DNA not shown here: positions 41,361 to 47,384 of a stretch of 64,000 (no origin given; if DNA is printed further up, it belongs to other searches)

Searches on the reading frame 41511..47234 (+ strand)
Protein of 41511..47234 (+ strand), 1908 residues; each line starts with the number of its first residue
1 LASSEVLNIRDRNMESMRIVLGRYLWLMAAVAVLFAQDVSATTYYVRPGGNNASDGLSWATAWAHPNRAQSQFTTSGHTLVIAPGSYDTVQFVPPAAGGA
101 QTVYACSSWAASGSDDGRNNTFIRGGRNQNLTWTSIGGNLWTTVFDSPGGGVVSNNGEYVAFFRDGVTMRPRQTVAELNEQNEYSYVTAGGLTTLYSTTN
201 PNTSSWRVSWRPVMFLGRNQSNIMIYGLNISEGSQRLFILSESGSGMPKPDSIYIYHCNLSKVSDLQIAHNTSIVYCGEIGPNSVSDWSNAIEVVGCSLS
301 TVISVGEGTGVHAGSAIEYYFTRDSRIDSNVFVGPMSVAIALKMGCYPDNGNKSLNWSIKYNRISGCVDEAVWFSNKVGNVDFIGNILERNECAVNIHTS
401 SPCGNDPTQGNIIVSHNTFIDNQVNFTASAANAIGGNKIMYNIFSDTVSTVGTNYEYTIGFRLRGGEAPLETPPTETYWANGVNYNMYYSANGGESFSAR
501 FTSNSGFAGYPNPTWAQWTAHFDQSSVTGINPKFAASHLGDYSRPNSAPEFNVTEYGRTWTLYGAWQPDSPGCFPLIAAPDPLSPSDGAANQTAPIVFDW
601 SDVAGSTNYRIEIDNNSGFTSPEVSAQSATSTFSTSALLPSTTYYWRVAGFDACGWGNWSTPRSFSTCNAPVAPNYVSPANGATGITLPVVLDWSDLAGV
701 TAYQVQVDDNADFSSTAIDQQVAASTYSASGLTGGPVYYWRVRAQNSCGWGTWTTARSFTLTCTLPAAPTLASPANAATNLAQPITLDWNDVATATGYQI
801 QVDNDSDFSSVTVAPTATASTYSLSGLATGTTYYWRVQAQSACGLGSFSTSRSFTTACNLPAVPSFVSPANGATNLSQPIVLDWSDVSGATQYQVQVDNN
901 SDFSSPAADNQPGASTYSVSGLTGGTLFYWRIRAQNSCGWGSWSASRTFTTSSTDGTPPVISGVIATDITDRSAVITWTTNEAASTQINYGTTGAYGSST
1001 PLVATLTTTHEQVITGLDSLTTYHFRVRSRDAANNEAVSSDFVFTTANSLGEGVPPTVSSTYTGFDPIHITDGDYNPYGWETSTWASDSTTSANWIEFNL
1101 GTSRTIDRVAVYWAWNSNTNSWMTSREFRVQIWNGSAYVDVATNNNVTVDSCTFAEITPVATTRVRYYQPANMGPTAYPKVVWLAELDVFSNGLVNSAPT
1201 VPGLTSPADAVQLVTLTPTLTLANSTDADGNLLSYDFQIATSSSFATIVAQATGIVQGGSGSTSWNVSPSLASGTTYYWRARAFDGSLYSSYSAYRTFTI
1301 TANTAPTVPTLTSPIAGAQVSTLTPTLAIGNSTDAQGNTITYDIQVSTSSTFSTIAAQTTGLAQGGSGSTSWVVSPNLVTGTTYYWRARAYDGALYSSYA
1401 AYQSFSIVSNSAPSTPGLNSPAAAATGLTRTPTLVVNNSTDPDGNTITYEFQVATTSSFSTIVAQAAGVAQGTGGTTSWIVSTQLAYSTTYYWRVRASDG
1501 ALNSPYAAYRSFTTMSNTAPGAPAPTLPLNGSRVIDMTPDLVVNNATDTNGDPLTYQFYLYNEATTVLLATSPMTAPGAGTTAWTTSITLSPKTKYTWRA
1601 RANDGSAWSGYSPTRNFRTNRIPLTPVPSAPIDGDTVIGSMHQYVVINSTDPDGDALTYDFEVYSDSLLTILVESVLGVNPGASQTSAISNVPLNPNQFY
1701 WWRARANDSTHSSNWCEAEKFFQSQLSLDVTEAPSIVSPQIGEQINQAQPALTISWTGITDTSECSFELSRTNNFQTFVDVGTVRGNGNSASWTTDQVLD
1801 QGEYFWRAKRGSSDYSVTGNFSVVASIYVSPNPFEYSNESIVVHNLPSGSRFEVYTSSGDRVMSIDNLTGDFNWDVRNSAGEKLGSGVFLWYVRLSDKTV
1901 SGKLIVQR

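Call 26: search_protein_families(library=pfam, proteins=[window:41511-47234:+], max_evalue=0.00001)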
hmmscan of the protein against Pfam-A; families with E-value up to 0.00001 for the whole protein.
window:41511-47234:+ (1908 aa): 9 families
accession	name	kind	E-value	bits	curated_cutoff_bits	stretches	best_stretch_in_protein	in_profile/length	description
PF00041.27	fn3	-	2e-25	89.2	25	1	785-852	16-81/84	Fibronectin type III domain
PF25788.1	Ig_Rha78A_N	-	3.3e-23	82.4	27.4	0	607-667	36-101/105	Rha78A-like, N-terminal immunoglobulin domain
PF16656.11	Pur_ac_phosph_N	-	2.9e-21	76.3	30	1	967-1046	9-93/93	Purple acid Phosphatase, N-terminal domain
PF16655.11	PhoD_N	-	1.5e-19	70.7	30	0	1442-1505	23-84/90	PhoD-like phosphatase, N-terminal domain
PF24489.1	Ig_J_second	-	1.9e-10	41.2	27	0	1445-1507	26-87/105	Tip attachment protein J second Ig-like domain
PF25059.1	FN3_DSCAM-DSCAML_C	-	1.3e-09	38.7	39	0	893-957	23-85/89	DSCAM/DSCAML C-terminal Fn3-like domain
PF00754.31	F5_F8_type_C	-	6.6e-07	29.9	28.2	1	1058-1171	4-114/127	F5/8 type C domain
PF21027.3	Sde0182_C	-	1.3e-06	29.3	27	0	1648-1671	8-28/83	Cellulose-binding protein Sde0182, C-terminal domain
PF22633.2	F5_F8_type_C_2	-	1.6e-06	29.1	27.8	1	1070-1166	2-90/91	NedA-like, galactose-binding domain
